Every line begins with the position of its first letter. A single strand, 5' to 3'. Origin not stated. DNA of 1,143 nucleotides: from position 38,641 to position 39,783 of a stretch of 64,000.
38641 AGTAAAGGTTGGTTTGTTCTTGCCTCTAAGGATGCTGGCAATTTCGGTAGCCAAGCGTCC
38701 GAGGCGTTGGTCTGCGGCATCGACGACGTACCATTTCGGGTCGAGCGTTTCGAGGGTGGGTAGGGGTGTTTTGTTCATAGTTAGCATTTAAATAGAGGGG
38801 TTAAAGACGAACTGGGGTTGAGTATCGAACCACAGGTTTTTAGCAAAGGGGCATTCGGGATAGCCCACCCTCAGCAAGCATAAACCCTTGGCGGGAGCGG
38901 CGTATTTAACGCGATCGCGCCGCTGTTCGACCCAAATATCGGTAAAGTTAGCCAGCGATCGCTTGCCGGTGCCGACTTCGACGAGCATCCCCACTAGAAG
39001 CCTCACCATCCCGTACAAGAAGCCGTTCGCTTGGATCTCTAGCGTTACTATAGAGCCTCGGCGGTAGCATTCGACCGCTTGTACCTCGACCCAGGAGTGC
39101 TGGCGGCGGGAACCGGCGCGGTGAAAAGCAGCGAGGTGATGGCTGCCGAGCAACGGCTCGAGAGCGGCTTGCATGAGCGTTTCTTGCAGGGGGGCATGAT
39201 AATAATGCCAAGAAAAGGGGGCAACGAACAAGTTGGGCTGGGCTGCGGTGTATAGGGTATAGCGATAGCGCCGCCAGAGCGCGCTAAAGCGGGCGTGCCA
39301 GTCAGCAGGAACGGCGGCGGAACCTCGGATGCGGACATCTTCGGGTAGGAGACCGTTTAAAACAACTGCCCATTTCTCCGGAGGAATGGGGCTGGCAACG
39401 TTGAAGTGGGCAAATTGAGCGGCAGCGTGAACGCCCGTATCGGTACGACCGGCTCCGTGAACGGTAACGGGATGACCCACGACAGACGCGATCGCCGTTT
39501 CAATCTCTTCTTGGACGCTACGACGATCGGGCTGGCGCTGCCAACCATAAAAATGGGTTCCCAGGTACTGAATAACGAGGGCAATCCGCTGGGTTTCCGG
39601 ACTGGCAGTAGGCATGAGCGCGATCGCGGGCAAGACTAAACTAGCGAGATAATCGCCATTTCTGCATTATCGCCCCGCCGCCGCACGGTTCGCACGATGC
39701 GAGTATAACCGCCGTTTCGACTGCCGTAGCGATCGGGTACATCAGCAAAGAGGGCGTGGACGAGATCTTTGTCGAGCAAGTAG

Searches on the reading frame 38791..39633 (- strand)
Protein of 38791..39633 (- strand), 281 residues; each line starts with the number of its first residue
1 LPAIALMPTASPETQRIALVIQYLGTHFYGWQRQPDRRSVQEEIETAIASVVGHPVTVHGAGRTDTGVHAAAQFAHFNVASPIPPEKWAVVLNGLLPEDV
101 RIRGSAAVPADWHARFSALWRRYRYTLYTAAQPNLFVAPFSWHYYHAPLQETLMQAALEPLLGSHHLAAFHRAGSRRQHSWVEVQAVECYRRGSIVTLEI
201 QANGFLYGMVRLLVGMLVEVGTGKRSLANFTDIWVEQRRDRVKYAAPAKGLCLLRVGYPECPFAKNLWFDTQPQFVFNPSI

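Call 105: search_protein_families(library=pfam, proteins=[window:38791-39633:-], max_evalue=0.00001)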
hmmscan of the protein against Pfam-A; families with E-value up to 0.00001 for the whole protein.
window:38791-39633:- (281 aa): 1 family
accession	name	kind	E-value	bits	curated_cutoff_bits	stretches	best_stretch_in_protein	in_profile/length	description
PF01416.25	PseudoU_synth_1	-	3.2e-34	118.1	23.3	2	158-259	2-108/108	tRNA pseudouridine synthase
